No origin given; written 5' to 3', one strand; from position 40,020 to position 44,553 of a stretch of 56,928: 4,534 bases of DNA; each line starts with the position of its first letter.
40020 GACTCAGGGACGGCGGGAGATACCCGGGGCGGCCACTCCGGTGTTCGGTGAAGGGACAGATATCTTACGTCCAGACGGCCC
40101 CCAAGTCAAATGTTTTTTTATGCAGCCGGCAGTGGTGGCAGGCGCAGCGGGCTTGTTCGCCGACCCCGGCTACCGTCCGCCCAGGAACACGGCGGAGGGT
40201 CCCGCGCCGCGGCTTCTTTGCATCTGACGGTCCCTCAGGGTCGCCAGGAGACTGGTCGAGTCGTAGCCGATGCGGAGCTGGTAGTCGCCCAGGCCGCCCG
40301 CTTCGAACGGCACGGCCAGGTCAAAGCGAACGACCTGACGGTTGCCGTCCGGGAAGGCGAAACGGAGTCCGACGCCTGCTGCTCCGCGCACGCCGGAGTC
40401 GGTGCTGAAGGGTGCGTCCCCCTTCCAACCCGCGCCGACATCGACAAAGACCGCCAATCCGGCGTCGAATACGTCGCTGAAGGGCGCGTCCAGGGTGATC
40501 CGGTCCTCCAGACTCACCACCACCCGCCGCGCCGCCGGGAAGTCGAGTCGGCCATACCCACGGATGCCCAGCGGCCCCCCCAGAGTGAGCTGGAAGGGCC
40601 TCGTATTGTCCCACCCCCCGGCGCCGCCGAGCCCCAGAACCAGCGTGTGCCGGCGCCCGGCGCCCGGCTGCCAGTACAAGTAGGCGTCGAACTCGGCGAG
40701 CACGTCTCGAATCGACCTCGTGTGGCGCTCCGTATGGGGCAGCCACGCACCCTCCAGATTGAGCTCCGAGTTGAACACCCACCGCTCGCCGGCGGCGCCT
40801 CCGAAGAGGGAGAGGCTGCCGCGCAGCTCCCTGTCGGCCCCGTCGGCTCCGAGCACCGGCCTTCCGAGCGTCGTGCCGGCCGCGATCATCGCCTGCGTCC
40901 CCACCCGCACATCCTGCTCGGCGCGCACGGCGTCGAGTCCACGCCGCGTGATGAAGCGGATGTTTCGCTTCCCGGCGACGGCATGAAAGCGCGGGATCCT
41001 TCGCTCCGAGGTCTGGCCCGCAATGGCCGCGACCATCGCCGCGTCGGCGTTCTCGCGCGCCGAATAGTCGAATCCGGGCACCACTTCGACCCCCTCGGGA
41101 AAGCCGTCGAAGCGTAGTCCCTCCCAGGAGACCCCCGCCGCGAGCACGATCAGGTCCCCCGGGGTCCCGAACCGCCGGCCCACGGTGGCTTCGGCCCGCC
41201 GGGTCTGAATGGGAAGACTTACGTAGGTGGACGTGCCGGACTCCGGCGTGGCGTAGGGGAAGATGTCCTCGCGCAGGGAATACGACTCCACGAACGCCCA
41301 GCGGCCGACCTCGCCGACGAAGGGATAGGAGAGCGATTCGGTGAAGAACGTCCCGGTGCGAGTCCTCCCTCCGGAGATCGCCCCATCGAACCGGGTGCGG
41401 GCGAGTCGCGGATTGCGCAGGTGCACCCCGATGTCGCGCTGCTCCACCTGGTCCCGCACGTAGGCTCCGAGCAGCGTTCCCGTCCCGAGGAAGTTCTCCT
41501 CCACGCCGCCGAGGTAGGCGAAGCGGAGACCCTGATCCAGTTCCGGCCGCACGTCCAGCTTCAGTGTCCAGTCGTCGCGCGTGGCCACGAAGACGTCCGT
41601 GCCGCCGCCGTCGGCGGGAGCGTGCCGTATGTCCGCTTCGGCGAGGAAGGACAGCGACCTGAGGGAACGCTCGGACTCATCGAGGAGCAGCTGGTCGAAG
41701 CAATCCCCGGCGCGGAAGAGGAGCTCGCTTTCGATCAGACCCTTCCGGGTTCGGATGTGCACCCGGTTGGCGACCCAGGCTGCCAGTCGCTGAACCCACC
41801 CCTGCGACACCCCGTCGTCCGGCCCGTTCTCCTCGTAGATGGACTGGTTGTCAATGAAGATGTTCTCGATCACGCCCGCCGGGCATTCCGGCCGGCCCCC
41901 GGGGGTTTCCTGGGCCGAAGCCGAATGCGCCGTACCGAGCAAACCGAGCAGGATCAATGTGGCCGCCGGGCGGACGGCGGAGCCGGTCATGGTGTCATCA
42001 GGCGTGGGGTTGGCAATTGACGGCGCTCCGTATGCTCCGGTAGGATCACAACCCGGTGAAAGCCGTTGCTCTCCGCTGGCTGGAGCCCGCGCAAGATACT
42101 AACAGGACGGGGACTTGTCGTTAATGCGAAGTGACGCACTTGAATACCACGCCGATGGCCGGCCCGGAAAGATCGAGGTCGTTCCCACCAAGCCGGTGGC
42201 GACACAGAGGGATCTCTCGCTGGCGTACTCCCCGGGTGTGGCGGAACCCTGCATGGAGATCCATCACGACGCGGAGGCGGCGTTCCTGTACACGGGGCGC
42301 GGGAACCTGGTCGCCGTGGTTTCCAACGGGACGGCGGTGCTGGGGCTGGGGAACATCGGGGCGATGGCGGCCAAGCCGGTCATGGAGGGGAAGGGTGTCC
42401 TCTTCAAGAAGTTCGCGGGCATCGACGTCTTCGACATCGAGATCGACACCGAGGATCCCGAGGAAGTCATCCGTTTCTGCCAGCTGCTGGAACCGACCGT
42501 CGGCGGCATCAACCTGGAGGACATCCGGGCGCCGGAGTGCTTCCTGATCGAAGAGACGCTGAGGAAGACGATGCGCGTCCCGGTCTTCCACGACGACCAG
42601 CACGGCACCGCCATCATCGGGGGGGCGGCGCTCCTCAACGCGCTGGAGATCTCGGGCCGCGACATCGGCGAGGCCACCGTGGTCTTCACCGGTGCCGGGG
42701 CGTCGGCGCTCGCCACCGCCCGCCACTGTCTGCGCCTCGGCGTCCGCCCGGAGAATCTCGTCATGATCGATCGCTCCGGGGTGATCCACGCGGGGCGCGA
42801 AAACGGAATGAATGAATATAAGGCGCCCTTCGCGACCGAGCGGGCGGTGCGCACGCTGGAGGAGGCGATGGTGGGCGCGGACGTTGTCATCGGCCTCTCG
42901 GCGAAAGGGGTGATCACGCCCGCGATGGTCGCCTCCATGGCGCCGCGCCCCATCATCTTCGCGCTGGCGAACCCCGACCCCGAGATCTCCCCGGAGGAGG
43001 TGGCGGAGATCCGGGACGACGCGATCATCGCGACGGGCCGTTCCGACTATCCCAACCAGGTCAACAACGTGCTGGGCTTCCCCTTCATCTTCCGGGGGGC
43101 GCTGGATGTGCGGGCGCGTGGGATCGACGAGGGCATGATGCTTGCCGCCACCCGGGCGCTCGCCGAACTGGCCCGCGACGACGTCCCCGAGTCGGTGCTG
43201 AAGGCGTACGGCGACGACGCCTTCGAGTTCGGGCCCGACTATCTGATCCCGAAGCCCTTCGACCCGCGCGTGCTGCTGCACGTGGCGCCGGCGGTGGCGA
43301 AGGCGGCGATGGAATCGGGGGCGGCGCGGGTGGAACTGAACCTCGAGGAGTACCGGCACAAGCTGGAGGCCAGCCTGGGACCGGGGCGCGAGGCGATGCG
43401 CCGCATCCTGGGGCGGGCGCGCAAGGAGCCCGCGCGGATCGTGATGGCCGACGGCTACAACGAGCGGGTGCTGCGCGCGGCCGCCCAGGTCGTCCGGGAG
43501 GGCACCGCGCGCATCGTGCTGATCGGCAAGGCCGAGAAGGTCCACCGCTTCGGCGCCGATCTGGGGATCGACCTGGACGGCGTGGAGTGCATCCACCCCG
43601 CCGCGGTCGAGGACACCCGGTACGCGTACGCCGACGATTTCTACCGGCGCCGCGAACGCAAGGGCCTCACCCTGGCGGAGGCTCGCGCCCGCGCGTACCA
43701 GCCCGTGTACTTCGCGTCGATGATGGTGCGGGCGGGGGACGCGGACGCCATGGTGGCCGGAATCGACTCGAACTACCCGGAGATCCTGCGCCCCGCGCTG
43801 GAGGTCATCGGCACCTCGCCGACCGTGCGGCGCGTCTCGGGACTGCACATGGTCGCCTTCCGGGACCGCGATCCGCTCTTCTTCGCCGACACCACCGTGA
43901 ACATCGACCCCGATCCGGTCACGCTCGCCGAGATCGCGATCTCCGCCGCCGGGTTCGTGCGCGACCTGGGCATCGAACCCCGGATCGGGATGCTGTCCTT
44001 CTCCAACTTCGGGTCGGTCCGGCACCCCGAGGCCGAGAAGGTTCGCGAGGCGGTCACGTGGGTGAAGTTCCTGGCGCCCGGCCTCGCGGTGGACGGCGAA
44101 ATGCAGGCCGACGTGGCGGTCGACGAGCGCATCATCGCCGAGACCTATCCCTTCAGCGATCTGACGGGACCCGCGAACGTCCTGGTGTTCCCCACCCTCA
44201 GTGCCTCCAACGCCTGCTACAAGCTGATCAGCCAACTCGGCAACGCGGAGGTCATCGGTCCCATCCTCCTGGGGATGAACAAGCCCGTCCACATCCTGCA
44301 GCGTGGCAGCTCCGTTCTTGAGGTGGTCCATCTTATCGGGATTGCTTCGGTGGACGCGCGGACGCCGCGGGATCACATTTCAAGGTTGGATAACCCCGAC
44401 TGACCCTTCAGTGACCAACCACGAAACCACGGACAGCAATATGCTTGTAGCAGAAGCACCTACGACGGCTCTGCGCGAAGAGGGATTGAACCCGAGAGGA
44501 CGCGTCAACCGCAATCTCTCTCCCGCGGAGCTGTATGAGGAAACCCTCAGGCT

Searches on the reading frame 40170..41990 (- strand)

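Call 107: search_protein_families(library=pfam, proteins=[window:40170-41990:-], max_evalue=0.001)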
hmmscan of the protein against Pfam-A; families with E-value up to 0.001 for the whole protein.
window:40170-41990:- (606 aa): 1 family
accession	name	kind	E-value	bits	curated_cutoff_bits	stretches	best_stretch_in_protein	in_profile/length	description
PF01103.29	Omp85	-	3.9e-05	23.8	24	1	469-563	200-307/325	Omp85 superfamily domain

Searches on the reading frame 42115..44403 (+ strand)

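Call 107: search_protein_families(library=pfam, proteins=[window:42115-44403:+], max_evalue=0.001)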
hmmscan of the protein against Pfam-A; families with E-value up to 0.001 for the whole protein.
window:42115-44403:+ (762 aa): 3 families
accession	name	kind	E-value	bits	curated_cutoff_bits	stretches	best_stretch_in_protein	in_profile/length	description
PF01515.24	PTA_PTB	-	3.2e-97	326.2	24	1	428-744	3-318/319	Phosphate acetyl/butaryl transferase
PF00390.24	malic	-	1.2e-28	100.6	23.1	1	18-150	2-182/182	Malic enzyme, N-terminal domain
PF03949.21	Malic_M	-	1.2e-22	80.9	23.5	1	164-358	3-230/258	Malic enzyme, NAD binding domain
